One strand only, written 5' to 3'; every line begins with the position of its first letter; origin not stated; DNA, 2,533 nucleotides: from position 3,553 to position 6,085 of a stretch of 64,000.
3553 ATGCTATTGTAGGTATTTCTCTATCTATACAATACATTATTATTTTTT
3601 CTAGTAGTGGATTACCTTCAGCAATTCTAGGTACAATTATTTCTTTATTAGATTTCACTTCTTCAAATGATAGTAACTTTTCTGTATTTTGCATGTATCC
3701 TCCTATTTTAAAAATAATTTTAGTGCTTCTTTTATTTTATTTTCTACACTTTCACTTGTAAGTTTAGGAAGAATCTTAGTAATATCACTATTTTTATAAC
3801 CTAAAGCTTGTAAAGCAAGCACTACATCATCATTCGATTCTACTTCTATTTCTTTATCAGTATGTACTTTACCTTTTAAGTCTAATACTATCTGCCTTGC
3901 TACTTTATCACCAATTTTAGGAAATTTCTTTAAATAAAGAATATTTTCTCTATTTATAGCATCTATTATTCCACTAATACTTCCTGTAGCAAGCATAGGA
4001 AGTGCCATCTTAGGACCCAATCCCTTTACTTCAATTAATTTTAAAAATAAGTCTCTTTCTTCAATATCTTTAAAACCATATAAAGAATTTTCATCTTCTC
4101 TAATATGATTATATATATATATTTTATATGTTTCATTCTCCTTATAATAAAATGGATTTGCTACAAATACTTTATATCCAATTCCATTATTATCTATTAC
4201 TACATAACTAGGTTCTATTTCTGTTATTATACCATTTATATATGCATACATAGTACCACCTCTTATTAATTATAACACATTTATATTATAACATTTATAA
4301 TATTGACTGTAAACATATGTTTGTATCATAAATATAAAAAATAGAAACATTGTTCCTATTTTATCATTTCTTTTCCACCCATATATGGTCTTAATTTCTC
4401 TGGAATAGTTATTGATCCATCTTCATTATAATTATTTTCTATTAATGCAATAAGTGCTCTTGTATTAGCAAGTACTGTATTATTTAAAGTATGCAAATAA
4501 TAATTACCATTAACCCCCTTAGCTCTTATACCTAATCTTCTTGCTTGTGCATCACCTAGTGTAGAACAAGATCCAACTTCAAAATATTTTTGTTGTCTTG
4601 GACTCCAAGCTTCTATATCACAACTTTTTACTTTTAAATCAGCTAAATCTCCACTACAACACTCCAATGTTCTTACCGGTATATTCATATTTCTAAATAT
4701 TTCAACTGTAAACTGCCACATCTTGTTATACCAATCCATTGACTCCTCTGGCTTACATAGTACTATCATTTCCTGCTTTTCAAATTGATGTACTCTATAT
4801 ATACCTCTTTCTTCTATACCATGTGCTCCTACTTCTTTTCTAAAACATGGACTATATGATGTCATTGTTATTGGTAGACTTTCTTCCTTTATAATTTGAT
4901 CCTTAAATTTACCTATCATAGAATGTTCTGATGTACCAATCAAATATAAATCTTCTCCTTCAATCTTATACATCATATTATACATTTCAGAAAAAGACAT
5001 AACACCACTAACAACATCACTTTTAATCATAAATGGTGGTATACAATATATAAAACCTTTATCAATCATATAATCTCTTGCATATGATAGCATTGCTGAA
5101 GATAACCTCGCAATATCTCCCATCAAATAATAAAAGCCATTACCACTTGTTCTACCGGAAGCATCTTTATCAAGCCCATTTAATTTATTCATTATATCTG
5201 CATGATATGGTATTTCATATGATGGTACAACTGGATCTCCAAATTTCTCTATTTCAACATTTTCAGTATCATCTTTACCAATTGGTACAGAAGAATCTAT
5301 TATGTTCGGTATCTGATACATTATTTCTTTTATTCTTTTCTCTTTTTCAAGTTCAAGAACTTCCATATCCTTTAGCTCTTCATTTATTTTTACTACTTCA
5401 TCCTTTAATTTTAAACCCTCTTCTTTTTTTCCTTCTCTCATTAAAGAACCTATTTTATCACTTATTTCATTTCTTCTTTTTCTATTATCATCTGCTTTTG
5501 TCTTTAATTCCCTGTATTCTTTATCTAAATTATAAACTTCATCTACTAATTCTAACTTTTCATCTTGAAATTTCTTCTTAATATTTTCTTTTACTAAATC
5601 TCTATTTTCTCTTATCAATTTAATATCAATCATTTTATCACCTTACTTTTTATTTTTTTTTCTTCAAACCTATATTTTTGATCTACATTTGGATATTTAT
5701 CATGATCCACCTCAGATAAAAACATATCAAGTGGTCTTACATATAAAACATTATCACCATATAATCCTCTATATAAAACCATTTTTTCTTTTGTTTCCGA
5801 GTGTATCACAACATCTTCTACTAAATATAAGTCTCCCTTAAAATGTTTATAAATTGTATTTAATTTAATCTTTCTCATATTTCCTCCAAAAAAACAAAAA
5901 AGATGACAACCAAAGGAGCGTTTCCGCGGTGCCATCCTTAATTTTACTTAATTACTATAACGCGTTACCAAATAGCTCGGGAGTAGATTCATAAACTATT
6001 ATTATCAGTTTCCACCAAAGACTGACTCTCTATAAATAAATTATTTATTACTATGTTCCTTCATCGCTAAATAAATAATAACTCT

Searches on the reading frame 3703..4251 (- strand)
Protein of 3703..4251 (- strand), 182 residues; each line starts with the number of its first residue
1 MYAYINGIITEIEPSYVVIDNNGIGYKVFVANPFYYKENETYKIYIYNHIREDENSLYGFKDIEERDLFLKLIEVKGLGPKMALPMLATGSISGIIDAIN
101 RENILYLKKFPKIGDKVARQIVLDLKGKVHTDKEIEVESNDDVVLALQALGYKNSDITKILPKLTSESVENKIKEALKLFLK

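Call 8: search_protein_families(library=pfam, proteins=[window:3703-4251:-], max_evalue=0.01)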
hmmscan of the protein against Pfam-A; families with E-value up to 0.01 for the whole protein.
window:3703-4251:- (182 aa): 3 families
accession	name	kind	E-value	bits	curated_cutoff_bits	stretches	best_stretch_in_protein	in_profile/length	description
PF01330.27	RuvA_N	-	4.1e-20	72.1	23.6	1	1-59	1-61/61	RuvA N terminal domain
PF14520.12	HHH_5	-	4.3e-09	37.2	27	1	69-126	1-56/57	Helix-hairpin-helix domain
PF07499.19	RuvA_C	-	5e-09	36.9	24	1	141-179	4-45/47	RuvA, C-terminal domain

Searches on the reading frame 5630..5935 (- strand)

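Call 8: search_protein_families(library=pfam, proteins=[window:5630-5935:-], max_evalue=0.01)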
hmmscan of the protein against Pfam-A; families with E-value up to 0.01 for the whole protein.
window:5630-5935:- (101 aa): 1 family
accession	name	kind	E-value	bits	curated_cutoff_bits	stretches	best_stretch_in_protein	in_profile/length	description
PF07866.17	DUF1653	-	5.9e-24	84.6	23.5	1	28-91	2-61/62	Protein of unknown function (DUF1653)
